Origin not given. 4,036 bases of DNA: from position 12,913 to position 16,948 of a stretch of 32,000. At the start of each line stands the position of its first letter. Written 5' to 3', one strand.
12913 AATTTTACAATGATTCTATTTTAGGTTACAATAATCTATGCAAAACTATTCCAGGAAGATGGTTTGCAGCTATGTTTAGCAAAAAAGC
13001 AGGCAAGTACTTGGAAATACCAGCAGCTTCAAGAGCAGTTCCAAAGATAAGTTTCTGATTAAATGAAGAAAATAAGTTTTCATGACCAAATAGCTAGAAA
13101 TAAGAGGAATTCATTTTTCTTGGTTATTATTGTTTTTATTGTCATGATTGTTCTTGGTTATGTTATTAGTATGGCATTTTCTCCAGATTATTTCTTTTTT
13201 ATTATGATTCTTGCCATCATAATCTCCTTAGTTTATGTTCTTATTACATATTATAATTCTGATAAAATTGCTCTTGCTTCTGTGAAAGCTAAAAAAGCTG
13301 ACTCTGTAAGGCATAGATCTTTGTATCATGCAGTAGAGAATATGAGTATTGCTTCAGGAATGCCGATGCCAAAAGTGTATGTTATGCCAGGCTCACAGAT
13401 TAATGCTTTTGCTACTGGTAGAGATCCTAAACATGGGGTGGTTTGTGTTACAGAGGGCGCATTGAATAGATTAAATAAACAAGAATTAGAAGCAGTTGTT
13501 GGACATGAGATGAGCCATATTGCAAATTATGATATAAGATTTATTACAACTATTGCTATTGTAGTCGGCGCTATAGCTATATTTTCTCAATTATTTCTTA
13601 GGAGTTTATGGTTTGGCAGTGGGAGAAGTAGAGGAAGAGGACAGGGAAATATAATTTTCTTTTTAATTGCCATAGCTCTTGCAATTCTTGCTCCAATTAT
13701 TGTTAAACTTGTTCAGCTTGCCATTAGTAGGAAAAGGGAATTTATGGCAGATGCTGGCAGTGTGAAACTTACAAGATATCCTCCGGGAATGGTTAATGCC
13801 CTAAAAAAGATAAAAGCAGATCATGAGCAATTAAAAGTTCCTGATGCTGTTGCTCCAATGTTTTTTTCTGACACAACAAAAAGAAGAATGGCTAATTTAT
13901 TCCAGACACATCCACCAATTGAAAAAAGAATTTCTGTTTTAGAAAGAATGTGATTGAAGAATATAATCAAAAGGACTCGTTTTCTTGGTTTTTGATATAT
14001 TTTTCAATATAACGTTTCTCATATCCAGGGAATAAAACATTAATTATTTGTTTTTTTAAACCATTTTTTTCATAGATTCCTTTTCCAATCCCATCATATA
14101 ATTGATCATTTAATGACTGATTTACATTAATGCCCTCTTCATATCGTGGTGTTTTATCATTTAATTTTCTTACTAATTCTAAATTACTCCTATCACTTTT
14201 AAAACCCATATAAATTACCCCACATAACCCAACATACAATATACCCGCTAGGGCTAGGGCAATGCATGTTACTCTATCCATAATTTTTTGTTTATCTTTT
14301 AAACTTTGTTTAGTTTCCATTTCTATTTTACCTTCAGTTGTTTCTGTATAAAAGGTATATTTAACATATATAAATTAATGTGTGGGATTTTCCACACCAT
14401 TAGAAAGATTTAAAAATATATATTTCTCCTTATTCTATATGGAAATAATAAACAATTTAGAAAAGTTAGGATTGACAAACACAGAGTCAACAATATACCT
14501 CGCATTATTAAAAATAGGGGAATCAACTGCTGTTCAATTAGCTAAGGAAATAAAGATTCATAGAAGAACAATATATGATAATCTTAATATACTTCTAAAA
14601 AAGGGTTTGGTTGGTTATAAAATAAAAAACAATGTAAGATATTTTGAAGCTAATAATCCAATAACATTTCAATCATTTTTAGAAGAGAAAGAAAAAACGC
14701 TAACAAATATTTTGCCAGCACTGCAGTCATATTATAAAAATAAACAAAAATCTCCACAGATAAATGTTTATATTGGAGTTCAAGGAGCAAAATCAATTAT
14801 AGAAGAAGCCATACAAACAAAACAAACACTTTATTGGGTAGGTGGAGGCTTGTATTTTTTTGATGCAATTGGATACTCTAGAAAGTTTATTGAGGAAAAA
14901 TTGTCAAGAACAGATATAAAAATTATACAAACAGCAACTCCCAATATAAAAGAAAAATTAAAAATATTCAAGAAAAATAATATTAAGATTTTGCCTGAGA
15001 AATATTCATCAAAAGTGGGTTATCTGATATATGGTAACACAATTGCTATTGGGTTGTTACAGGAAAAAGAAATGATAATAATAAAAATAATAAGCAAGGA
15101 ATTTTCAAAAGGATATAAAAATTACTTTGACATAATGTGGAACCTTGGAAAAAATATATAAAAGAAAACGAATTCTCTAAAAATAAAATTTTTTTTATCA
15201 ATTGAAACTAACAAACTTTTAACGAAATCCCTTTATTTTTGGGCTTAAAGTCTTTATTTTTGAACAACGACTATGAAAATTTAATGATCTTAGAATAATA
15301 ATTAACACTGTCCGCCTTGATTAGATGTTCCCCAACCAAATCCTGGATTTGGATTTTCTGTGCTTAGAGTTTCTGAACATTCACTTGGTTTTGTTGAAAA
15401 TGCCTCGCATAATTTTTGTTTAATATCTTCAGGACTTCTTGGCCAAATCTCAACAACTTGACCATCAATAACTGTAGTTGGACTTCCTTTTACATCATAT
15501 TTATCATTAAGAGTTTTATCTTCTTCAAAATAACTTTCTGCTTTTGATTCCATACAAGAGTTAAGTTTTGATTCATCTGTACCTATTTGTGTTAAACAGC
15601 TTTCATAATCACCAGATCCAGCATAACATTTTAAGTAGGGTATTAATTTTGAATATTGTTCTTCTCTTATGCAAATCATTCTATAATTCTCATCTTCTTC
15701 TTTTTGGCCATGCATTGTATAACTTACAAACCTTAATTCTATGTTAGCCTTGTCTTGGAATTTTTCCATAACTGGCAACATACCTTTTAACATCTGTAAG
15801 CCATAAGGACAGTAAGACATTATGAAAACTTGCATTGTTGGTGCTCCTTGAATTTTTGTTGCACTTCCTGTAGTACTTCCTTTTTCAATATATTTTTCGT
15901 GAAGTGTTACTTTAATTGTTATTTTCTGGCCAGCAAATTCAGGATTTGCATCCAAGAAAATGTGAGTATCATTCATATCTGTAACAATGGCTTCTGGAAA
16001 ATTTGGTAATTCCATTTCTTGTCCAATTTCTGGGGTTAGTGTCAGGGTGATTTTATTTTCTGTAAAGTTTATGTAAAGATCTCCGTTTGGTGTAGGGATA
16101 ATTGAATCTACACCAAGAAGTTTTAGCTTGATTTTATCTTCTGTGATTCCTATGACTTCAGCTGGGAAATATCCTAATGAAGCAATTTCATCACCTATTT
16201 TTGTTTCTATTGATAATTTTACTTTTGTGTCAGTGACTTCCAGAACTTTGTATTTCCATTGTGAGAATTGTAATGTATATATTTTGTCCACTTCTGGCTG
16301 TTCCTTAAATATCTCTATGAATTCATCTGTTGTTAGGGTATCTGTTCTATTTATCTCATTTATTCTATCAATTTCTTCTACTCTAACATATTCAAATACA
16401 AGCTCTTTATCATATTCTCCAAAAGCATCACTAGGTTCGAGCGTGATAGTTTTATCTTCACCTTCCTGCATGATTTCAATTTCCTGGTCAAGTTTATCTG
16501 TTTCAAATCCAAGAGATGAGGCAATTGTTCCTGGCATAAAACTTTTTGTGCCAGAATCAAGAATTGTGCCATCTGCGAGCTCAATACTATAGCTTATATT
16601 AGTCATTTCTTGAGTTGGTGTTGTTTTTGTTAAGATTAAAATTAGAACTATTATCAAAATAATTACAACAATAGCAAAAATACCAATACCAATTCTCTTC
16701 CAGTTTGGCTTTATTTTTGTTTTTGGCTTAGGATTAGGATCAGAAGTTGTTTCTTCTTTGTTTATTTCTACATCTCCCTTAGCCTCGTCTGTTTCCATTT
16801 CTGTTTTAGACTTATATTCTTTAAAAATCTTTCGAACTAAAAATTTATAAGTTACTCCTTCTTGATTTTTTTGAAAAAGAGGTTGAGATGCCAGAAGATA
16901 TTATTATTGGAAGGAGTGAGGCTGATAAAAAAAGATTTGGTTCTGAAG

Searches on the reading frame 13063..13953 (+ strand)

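Call 24: search_protein_families(library=pfam, proteins=[window:13063-13953:+], max_evalue=0.001)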
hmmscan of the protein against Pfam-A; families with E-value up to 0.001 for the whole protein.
window:13063-13953:+ (296 aa): 2 families
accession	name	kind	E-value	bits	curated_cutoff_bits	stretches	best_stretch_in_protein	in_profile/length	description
PF01435.24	Peptidase_M48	-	2.6e-32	112.6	20.3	1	84-295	4-184/186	Peptidase family M48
PF24838.2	8xMP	-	0.00016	21.9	30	1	12-62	18-70/136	Octameric membrane protein family (8xMP)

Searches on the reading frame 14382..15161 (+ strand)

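Call 4: search_protein_families(library=pfam, proteins=[window:14382-15161:+], max_evalue=0.1)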
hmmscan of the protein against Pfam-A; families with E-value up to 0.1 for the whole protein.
window:14382-15161:+ (259 aa): 10 families
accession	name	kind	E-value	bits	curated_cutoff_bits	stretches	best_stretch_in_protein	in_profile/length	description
PF01978.25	TrmB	-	4.3e-14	52.6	25.6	1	26-90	1-64/68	Sugar-specific transcriptional regulator TrmB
PF12840.13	HTH_20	-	0.00037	20.8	27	1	38-77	9-48/51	Helix-turn-helix domain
PF02319.26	E2F_TDP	-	0.0022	18.1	25.7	1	48-88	24-64/65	E2F/DP family winged-helix DNA-binding domain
PF08221.17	HTH_9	-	0.0042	17.6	23.4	1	36-79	16-59/62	RNA polymerase III subunit RPC82 helix-turn-helix domain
PF01022.26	HTH_5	-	0.0049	17.2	22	1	41-77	9-45/47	Bacterial regulatory protein, arsR family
PF08279.18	HTH_11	-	0.0095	16.2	25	1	46-81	12-46/55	HTH domain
PF13730.12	HTH_36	-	0.013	15.8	25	0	52-77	30-55/55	Helix-turn-helix domain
PF13551.12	HTH_29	-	0.016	15.7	28.1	1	40-76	5-41/64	Winged helix-turn helix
PF21476.4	PF0610-like_N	-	0.086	13.5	33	0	41-69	8-36/50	PF0610-like, N-terminal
PF04811.21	Sec23_trunk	-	0.09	12.8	27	0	100-143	88-130/241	Sec23/Sec24 trunk domain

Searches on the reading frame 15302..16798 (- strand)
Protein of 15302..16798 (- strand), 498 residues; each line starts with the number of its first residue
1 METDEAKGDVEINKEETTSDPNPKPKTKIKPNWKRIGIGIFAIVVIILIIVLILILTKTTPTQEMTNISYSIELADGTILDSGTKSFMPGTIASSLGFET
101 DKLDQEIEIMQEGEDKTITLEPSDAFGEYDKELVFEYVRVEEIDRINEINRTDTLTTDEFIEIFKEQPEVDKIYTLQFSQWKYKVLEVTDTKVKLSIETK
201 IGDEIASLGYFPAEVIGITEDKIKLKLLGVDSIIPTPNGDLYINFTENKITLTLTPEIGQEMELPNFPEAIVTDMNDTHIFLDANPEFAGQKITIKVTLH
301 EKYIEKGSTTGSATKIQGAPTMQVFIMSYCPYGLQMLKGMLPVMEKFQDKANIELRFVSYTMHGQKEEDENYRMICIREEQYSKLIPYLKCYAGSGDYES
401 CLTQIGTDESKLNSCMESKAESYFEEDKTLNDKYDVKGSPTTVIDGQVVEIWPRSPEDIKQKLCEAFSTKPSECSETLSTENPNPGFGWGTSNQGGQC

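Call 4: search_protein_families(library=pfam, proteins=[window:15302-16798:-], max_evalue=0.1)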
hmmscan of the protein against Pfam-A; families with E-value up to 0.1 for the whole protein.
window:15302-16798:- (498 aa): 5 families
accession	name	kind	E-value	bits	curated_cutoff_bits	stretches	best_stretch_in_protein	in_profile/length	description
PF00254.34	FKBP_C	-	0.0002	22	21.1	1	66-131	11-76/94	FKBP-type peptidyl-prolyl cis-trans isomerase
PF01323.26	DSBA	-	0.0059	16.9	25.6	0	399-453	126-179/191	DSBA-like thioredoxin domain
PF03227.22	GILT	-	0.0087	16.8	22.4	1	322-381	2-61/107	Gamma interferon inducible lysosomal thiol reductase (GILT)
PF13462.12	Thioredoxin_4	-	0.011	16.4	23.2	1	321-461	16-161/165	Thioredoxin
PF13098.12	Thioredoxin_2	-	0.015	16.1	27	1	316-446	3-83/104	Thioredoxin-like domain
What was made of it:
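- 15302..16798 (-): Context only. Membrane-anchored FKBP/thioredoxin(DsbA)-like protein, transcribed divergently from the ATPase. It is the ATPase's most conserved neighbour. Pfam FKBP_C, DSBA and Thioredoxin hits (call 4).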
